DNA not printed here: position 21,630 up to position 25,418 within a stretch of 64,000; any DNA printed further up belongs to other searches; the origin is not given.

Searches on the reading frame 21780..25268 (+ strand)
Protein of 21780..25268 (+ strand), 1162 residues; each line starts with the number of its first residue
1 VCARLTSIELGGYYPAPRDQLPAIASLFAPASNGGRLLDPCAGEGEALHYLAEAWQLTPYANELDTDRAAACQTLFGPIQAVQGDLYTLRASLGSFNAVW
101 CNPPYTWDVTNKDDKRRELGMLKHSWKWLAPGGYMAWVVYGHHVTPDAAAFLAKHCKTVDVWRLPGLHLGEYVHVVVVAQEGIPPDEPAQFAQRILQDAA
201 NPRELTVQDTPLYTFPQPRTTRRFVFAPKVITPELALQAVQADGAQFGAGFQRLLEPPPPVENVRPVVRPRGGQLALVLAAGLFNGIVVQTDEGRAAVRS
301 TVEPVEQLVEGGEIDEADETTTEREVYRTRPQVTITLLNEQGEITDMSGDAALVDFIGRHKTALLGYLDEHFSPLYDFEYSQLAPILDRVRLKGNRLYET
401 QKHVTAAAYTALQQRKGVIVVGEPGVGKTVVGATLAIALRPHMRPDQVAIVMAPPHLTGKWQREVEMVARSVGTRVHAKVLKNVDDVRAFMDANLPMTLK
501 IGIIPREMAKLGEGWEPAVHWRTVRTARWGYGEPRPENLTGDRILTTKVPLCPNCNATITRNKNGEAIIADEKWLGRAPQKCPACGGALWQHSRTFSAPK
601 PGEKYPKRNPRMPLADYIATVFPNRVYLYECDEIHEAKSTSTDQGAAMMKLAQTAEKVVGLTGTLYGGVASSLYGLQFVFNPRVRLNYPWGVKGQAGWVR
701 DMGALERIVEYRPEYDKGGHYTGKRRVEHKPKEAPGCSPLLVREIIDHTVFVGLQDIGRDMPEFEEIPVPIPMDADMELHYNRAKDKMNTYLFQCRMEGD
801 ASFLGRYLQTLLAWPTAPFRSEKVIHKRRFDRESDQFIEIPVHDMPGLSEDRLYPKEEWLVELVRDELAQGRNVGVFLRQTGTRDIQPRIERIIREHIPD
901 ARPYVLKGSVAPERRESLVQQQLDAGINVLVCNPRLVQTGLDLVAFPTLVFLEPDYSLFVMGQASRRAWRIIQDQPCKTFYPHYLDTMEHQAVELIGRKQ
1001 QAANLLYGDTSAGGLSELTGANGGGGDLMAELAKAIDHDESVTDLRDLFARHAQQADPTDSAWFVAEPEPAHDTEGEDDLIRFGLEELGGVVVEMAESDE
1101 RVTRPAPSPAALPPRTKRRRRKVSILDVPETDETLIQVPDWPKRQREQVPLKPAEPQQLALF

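Call 63: search_protein_families(library=pfam, proteins=[window:21780-25268:+], max_evalue=0.00001)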
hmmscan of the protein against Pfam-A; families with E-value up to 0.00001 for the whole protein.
window:21780-25268:+ (1162 aa): 1 family
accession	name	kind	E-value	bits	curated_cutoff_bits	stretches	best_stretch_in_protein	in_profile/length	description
PF19587.5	DUF6094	-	2.4e-14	53.3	22.8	1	8-190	133-314/344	Uncharacterised methyltransferase family (DUF6094)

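Call 88: search_protein_families(library=padloc, proteins=[window:21780-25268:+], max_evalue=0.001)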
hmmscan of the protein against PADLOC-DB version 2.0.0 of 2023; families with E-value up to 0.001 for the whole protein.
window:21780-25268:+ (1162 aa): 7 families
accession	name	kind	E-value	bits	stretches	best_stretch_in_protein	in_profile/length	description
PDLC04134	mad2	-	2.5e-13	47.7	1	11-166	270-427/492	mads_2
PDLC00633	ZorD1|ZorD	-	4.5e-07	26.3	1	855-988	731-858/908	"SWI2/SNF2 helicase, Mrr-like nuclease"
PDLC00632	ZorD1|ZorD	-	3.5e-06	23.2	1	855-1004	922-1077/1101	"SWI2/SNF2 helicase, Mrr-like nuclease"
PDLC00634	ZorD1|ZorD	-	1e-05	21.5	1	884-983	835-937/1208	"SWI2/SNF2 helicase, Mrr-like nuclease"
PDLC02845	DpdE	-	1.5e-05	21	1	904-1015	1171-1282/1293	DpdE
PDLC05079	PDC-S73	-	0.00035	17.5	1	388-437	166-213/752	-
PDLC02850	DpdE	-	0.00072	15.5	0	860-1006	1100-1242/1282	DpdE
